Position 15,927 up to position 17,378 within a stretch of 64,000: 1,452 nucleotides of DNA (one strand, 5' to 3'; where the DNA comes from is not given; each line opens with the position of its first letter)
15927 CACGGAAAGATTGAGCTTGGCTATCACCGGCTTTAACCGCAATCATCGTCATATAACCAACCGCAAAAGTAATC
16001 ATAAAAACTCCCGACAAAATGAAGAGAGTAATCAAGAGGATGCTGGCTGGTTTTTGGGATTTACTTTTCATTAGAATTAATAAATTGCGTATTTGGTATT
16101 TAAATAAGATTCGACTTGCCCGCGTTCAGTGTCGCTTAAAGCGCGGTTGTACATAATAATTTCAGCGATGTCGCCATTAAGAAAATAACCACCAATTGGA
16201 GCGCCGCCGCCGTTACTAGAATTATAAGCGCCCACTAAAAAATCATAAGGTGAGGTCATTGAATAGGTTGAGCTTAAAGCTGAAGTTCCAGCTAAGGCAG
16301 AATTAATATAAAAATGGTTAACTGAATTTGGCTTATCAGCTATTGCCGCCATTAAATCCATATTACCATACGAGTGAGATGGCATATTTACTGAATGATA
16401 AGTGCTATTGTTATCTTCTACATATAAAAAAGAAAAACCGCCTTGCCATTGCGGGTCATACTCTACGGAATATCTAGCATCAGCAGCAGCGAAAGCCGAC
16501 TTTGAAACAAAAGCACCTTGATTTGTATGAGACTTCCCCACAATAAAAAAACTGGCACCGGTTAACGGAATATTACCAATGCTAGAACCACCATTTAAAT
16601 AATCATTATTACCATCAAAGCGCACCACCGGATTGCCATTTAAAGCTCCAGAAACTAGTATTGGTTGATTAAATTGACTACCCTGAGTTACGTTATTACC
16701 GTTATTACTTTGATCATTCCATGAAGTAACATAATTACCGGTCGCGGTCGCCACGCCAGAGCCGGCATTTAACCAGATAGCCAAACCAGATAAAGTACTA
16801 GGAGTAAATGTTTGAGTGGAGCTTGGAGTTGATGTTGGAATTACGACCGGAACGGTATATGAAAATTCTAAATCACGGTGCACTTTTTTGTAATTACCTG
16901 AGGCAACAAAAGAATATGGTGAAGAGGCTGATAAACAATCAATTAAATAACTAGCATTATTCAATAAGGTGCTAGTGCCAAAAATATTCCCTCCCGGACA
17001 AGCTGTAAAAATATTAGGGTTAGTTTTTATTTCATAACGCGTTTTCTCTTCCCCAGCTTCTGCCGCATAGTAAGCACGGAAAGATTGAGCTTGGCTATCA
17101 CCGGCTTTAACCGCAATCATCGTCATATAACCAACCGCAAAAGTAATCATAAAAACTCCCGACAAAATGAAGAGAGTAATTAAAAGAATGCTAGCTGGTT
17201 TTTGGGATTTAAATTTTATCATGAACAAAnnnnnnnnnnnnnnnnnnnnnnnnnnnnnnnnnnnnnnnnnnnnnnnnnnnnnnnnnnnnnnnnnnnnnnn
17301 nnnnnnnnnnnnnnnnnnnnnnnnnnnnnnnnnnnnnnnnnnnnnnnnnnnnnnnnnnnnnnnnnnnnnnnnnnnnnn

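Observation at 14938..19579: Minor-pilin operon (H-I-J-K-like order) whose J-like and K-like subunits carry C-terminal LamG lectin-type domains: candidate pilus-tip adhesin module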

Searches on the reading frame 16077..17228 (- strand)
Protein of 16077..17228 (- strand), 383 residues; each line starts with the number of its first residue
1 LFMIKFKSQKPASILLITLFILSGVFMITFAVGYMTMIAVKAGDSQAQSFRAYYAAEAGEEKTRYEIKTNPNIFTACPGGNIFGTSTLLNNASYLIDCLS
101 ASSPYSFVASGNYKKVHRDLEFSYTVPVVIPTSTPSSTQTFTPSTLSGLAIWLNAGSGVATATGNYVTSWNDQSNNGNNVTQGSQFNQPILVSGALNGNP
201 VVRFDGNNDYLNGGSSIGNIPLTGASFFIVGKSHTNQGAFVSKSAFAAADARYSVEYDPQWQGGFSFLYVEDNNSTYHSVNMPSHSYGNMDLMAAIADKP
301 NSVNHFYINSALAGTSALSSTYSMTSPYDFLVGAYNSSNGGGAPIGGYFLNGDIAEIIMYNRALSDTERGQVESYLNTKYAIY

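Call 3: search_protein_families(library=pfam, proteins=[window:16077-17228:-], max_evalue=1)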
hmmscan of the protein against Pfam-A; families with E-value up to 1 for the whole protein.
window:16077-17228:- (383 aa): 3 families
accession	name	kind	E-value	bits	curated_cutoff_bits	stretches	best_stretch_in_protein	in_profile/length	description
PF13385.13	Laminin_G_3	-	7.7e-06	26.6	27.6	1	221-368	18-149/151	Concanavalin A-like lectin/glucanases superfamily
PF02973.23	Sialidase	-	0.1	12.5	26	1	293-368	108-180/189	Sialidase, N-terminal domain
PF13800.11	Sigma_reg_N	-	0.39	11.4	26.3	0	9-43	7-39/91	Sigma factor regulator N-terminal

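Call 4: search_protein_families(library=ncbifam, proteins=[window:16077-17228:-], max_evalue=1)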
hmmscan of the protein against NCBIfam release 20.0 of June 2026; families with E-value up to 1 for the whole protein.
window:16077-17228:- (383 aa): 0 families

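Call 10: search_solved_structures(query=window:16077-17228:-, max_evalue=1, show_alignments=2)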
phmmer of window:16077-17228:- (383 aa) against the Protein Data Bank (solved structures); distinct sequences matched with E-value up to 1: 0.

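Call 17: find_homologous_proteins(query=window:16077-17222:-)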
Query window:16077-17222:- (381 aa): 55 proteins with E <= 0.001 among 4893 candidates.
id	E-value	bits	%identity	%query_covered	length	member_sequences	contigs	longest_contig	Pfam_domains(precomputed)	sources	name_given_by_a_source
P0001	4.3e-246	834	99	100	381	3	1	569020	PF13385.14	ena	-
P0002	3.9e-181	620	77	100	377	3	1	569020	-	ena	-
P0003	2.1e-80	289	57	68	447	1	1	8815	PF07963.18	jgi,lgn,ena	-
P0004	5.6e-41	159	40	63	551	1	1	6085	PF00801.27,PF18911.7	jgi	-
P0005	3.7e-24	104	35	68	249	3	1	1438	PF13385.14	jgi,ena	jgi:hypothetical protein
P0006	4.5e-23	100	37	64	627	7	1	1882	PF07953.21,PF13385.14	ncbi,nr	ncbi:MAG TPA: LamG domain-containing protein, partial [Chitinophagaceae bacterium]|nr:LamG domain-co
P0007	9.3e-23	99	35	68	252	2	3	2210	PF13385.14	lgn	-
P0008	9.6e-23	99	34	68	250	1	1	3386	PF13385.14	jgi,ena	-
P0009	2.0e-22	98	34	68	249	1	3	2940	PF13385.14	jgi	-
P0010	4.3e-20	90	36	68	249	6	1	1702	PF13385.14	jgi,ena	jgi:hypothetical protein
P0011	1.1e-19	89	33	63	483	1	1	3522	PF13385.14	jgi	jgi:hypothetical protein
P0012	1.2e-19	89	33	67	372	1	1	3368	PF13385.14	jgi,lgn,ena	-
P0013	1.5e-19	88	38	62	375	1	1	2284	PF13385.14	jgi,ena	jgi:hypothetical protein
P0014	2.1e-19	88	30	71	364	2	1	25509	-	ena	-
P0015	2.4e-19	88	35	62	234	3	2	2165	-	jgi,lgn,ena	jgi:hypothetical protein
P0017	6.5e-19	86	35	73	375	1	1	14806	PF13385.14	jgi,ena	-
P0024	3.1e-16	78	32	80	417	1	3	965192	PF07963.18,PF13385.14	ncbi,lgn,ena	ncbi:MAG: prepilin-type N-terminal cleavage/methylation domain-containing protein [Candidatus Falkow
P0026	1.6e-15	75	32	66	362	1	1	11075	-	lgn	-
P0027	1.8e-15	75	34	59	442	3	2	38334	PF13385.14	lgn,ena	-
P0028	2.0e-15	75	29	62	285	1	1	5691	PF13385.14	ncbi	-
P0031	4.4e-15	74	32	63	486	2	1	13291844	PF13385.14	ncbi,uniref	ncbi:LamG-like jellyroll fold domain-containing protein [Archangium violaceum]|uniref:LamG-like jell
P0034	2.5e-13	68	32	69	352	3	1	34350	-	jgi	jgi:hypothetical protein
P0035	7.1e-13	66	29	72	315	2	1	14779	PF13385.14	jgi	jgi:hypothetical protein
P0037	1.6e-12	65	32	64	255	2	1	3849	PF13385.14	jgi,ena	-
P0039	1.2e-11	62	32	64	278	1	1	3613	PF13385.14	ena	-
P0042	1.3e-10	59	60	9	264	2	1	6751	PF13385.14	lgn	-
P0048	5.2e-9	54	33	62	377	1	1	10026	-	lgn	-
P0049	1.1e-8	53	29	56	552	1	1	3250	PF13385.14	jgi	-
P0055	8.0e-4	37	27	65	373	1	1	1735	PF13385.14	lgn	-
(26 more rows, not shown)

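Call 23: find_encoding_contigs(protein=P0001, flank=10000, max_places=3)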
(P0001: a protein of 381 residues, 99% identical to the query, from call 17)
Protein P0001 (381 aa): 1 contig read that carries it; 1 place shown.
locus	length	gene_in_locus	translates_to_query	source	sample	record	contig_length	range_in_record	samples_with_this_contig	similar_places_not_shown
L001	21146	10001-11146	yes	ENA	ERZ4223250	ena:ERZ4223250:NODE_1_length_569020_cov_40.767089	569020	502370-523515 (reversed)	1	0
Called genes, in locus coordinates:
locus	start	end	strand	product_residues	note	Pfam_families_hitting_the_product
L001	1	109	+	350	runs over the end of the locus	PF11104:PilM_2, PF21522:MreB-like_C (faint), PF08841:DDR (faint), PF06723:MreB_Mbl (faint), PF14450:FtsA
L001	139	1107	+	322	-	-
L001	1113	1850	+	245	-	-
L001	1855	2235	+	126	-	-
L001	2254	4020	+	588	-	PF00437:T2SSE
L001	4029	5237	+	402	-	PF00482:T2SSF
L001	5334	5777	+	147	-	PF07963:N_methyl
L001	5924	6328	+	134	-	PF07963:N_methyl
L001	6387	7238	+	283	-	PF02388:FemAB, PF13480:Acetyltransf_6, PF02388:FemAB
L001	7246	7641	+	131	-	PF02130:YbeY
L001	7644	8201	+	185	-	PF07963:N_methyl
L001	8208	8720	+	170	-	-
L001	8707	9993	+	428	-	PF07963:N_methyl, PF13385:Laminin_G_3 (weak)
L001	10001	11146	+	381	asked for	PF13385:Laminin_G_3 (weak)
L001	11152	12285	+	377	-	-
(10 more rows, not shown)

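Call 24: find_encoding_contigs(protein=P0003, flank=10000, max_places=3)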
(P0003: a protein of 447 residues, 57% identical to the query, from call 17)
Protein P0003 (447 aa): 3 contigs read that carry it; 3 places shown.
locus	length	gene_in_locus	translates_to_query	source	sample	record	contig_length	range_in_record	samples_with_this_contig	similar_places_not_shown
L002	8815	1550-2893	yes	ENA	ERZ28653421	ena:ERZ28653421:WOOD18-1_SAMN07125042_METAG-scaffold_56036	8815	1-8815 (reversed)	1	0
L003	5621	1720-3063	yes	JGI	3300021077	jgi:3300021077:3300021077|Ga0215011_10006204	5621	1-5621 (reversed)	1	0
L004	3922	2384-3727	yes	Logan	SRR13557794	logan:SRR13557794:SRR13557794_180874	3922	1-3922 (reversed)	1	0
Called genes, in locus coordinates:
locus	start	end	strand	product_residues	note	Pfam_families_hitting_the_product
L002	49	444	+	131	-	PF02130:YbeY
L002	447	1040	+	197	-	PF07963:N_methyl (weak)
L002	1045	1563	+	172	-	PF07963:N_methyl (faint)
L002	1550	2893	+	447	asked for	PF07963:N_methyl (weak)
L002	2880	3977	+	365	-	PF09603:Fib_succ_major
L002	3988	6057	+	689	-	PF22745:Nlig-Ia, PF01653:DNA_ligase_aden, PF03120:OB_DNA_ligase, PF03119:DNA_ligase_ZBD, PF14520:HHH_5 (faint), PF12826:HHH_2, PF00533:BRCT, PF12738:PTCB-BRCT (weak)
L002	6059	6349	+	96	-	PF02686:GatC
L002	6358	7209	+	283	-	-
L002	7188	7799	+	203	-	PF01425:Amidase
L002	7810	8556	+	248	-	PF13462:Thioredoxin_4, PF01323:DSBA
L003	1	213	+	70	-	PF02388:FemAB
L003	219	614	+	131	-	PF02130:YbeY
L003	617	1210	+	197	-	PF07963:N_methyl (weak)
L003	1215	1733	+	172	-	PF07963:N_methyl (weak)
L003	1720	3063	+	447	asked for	PF07963:N_methyl (weak)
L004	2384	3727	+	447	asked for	PF07963:N_methyl (weak)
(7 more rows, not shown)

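Call 32: search_protein_families(library=pfam, alignment_id=A3, max_evalue=0.01)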
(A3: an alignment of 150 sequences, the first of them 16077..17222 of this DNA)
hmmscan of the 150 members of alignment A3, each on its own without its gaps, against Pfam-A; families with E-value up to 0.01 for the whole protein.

A. member 1, window:16077-17222:- (381 aa): 1 family
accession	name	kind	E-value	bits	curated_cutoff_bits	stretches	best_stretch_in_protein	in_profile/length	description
PF13385.13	Laminin_G_3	-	7.6e-06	26.6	27.6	1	219-366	18-149/151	Concanavalin A-like lectin/glucanases superfamily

B. families by the number of members that match (of 150 scanned): 24 families
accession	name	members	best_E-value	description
PF14341.11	PilX_N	40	8.4e-07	PilX N-terminal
PF07603.17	Lcl_C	16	9.6e-15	Lcl C-terminal domain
PF09603.15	Fib_succ_major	9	6.6e-61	Fibrobacter succinogenes major domain (Fib_succ_major)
PF13385.13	Laminin_G_3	9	3.3e-22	Concanavalin A-like lectin/glucanases superfamily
PF07581.17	Glug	4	6.6e-17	The GLUG motif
PF02210.31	Laminin_G_2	3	1.2e-08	Laminin G domain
PF00054.30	Laminin_G_1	2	1e-07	Laminin G domain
PF05342.19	Peptidase_M26_N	2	0.003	M26 IgA1-specific Metallo-endopeptidase N-terminal region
PF18998.6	Flg_new_2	1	2.9e-23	Divergent InlB B-repeat domain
PF05345.18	He_PIG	1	2.8e-10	Putative Ig domain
PF09479.16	Flg_new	1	1.3e-08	Listeria-Bacteroides repeat domain (List_Bact_rpt)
PF11617.13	Cu-binding_MopE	1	2e-07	Putative metal-binding motif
PF00404.24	Dockerin_1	1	4.8e-07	Dockerin type I domain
PF00041.27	fn3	1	1.9e-06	Fibronectin type III domain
PF04170.18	NlpE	1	1.8e-05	NlpE N-terminal domain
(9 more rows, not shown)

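Call 39: search_protein_families(library=pfam, proteins=[P0012, P0034, P0024, P0026, L002:2880-3977:+], max_evalue=0.01)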
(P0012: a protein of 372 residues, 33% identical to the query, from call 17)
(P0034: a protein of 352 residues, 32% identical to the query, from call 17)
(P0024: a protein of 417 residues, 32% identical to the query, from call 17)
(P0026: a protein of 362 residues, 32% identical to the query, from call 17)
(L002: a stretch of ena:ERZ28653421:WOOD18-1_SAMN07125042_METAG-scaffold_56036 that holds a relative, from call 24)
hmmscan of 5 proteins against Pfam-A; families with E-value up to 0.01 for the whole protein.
P0012 (372 aa): 1 family
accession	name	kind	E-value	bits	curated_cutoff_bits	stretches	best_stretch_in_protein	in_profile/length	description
PF13385.13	Laminin_G_3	-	4e-07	30.7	27.6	1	289-357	83-149/151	Concanavalin A-like lectin/glucanases superfamily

P0034 (352 aa): 0 families

P0024 (417 aa): 2 families
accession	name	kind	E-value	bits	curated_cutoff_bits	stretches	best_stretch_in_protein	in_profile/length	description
PF07963.17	N_methyl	-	8.7e-09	35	21.2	1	3-27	2-26/27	Prokaryotic N-terminal methylation motif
PF13385.13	Laminin_G_3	-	1.6e-06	28.8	27.6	1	260-401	2-148/151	Concanavalin A-like lectin/glucanases superfamily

P0026 (362 aa): 2 families
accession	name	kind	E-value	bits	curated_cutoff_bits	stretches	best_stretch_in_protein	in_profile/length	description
PF07963.17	N_methyl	-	0.00078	19.4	21.2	1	10-31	5-26/27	Prokaryotic N-terminal methylation motif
PF13385.13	Laminin_G_3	-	0.0015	19.1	27.6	1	228-345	32-147/151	Concanavalin A-like lectin/glucanases superfamily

L002:2880-3977:+ (365 aa): 1 family
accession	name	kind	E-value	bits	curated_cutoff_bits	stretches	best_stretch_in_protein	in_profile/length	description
PF09603.15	Fib_succ_major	-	8.2e-23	82.1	33.9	1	174-364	1-187/187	Fibrobacter succinogenes major domain (Fib_succ_major)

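Call 40: search_protein_families(library=phrogs, proteins=[P0012, P0034, P0013, window:16077-17222:-], max_evalue=0.01)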
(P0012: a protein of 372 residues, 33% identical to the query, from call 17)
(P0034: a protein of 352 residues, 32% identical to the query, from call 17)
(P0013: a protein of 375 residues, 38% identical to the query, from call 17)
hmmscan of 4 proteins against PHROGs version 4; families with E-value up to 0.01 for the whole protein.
P0012 (372 aa): 2 families
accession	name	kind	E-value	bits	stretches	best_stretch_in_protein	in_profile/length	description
phrog_10356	-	head and packaging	1.9e-20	73.6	1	130-371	372-624/852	virion structural protein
phrog_11772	-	unknown function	3.8e-12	47.3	1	128-196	16-88/246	-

P0034 (352 aa): 2 families
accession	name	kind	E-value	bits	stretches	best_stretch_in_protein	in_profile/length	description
phrog_10356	-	head and packaging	8.5e-12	45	1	151-351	386-624/852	virion structural protein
phrog_11772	-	unknown function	9.1e-07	29.7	1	141-233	22-120/246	-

P0013 (375 aa): 5 families
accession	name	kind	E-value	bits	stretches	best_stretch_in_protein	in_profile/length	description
phrog_10356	-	head and packaging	4.3e-23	82.4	1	136-374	377-624/852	virion structural protein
phrog_11772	-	unknown function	4e-10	40.7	1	139-374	26-244/246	-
phrog_8510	-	head and packaging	2e-07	30.1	1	169-363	709-895/1348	virion structural protein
phrog_22373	-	unknown function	3e-05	23.6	1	135-364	192-421/688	-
phrog_25721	-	unknown function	0.0025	17.9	1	299-374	264-340/340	-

window:16077-17222:- (381 aa): 2 families
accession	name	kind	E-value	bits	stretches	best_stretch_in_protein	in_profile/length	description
phrog_10356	-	head and packaging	7.7e-20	71.6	1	119-380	359-624/852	virion structural protein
phrog_11772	-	unknown function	2.9e-08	34.6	1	135-380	22-244/246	-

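Call 42: find_encoding_contigs(protein=P0048, flank=6000, max_places=2)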
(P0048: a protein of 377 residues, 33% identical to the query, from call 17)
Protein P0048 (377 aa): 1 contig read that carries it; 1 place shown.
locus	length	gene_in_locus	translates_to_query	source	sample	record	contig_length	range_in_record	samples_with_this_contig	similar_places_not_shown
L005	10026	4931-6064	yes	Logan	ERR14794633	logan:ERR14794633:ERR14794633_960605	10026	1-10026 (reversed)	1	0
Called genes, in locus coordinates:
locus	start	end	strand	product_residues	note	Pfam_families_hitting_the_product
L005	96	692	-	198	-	PF13482:RNase_H_2, PF10108:DNA_pol_B_exo2 (faint)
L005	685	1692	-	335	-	PF01594:AI-2E_transport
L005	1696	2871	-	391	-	PF00089:Trypsin, PF10459:Peptidase_S46 (faint), PF13365:Trypsin_2, PF13180:PDZ_2, PF17820:PDZ_6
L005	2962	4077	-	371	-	PF01098:FTSW_RODA_SPOVE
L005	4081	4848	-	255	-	-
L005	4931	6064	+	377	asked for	-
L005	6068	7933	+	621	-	PF07963:N_methyl (weak)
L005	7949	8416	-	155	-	-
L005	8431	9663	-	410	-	PF00482:T2SSF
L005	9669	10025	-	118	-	?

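Call 48: predict_structure(alignment_id=A5)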
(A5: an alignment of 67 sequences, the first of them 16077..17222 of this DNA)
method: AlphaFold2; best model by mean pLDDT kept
length: 381 residues; sequences in the alignment: 67
mean_pLDDT: 65.0   pTM: 0.41
mean pLDDT of the five models: 65.0, 64.1, 62.5, 62.3, 61.9
residues with pLDDT >= 90: 112; 70-90: 45; 50-70: 67; < 50: 157
segments of 3 or more residues with pLDDT < 50: 131-187, 189-199, 201-250, 283-288, 319-335, 337-347
pLDDT, mean of each block of 10 residues (from residue 1): 64 95 98 97 98 98 92 90 97 96 96 98 76 40 41 41 43 42 45 46 42 38 36 39 42 51 54 57 48 60 72 63 37 45 44 77 91 83 53
secondary structure, 60 per line:
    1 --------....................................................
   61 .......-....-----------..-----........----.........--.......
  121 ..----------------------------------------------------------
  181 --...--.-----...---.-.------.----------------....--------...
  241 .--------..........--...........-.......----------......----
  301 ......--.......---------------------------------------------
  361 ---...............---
elements in order: H9-67 H69-72 E91-98 E103-111 E114-122 E226-229 E238-241 E250-256 E262-269 E274-280 E291-296 E301-306 E309-315 H364-378

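Call 52: fold_search(model_id=the predicted structure, library=pdb)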
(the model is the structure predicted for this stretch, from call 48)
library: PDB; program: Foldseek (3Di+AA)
matches with E <= 10: 260; with E <= 0.001: 0
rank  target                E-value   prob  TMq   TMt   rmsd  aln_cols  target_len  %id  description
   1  4qvs                  1.3e-01  0.44  0.11  0.17  18.7       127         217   20  2.1 Angstrom resolution crystal structure of S-layer domain-containing protein (residues 221-444) from Clostridium therm (released 2014-07-30)
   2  7z4b_EA               4.6e-01  0.06  0.09  0.10  31.5       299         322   10  Bacteriophage SU10 virion (C1) (released 2022-12-28)
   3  7kdd_A                5.4e-01  0.08  0.08  0.07  33.6       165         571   10  HCMV postfusion gB in complex with SM5-1 Fab (released 2021-03-17)
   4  5cxf_B                9.4e-01  0.06  0.09  0.06  32.2       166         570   10  Crystal structure of the extracellular domain of glycoprotein B from Human Cytomegalovirus (released 2015-10-28)
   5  3f6k_A                1.2e+00  0.04  0.12  0.08  19.6       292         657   10  Crystal structure of the Vps10p domain of human sortilin/NTS3 in complex with neurotensin (released 2008-12-30)
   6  6qvi_C                1.2e+00  0.57  0.16  0.12   5.3       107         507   13  Crystal structure of competence-associated pilin ComZ from Thermus thermophilus (released 2019-05-29)
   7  5tik_C                1.3e+00  0.03  0.09  0.10  19.3       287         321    5  Structural basis for inhibition of erythrocyte invasion by antibodies to Plasmodium falciparum protein CyRPA (released 2017-03-01)
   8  7pi7_A                1.5e+00  0.03  0.10  0.11  19.9       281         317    6  PfCyRPA bound to monoclonal antibody Cy.002 Fab fragment (released 2022-02-09)
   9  2hvl                  1.6e+00  0.25  0.09  0.12   3.0        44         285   11  Crystal structure of the HePTP catalytic domain C270S mutant (released 2007-08-07)
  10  8t8s_A                1.6e+00  0.06  0.12  0.08  19.2       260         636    9  Sortilin-PGRN peptide complex (released 2024-06-26)
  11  2qdp                  1.6e+00  0.23  0.09  0.11   3.0        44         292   11  Crystal structure of the HePTP catalytic domain C270S mutant crystallized in ammonium acetate (released 2008-06-24)
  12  6vlk_A                1.6e+00  0.06  0.09  0.07  30.0       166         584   12  A varicella-zoster virus glycoprotein (released 2020-07-15)
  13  9dd9_A                1.6e+00  0.04  0.09  0.07  29.8       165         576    7  Cryo-EM structure of neutralizing human antibody D48 in complex with HSV-1 glycoprotein B trimer gB-Ecto.516P.531E (released 2025-09-10)
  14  9dd8_A                1.6e+00  0.04  0.09  0.07  29.8       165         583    7  Cryo-EM structure of neutralizing human antibody D48 in complex with HSV-1 glycoprotein B trimer gB-Ecto.516P (released 2025-09-10)
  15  5fgo_D                1.7e+00  0.57  0.10  0.50   3.0        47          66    8  Crystal structure of D. melanogaster Pur-alpha repeat III. (released 2016-01-20)
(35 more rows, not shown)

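Call 73: list_cluster_members(proteins=[P0024, P0001, P0003])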
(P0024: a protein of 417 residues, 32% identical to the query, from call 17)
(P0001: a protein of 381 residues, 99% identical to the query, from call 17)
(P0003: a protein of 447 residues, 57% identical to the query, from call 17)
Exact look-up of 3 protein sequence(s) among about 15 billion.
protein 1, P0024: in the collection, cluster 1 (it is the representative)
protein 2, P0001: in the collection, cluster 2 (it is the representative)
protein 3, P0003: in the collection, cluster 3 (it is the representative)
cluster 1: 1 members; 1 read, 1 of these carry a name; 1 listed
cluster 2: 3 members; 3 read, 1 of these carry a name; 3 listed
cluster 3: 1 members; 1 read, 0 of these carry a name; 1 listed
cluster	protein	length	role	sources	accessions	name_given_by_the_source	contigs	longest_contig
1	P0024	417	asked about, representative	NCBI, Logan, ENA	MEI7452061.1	MAG: prepilin-type N-terminal cleavage/methylation domain-containing protein [Candidatus ...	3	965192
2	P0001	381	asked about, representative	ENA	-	-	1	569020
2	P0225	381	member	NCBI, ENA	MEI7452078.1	MAG: LamG-like jellyroll fold domain-containing protein [Candidatus Falkowbacteria ...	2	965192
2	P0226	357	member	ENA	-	-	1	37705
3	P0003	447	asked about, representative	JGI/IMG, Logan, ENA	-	-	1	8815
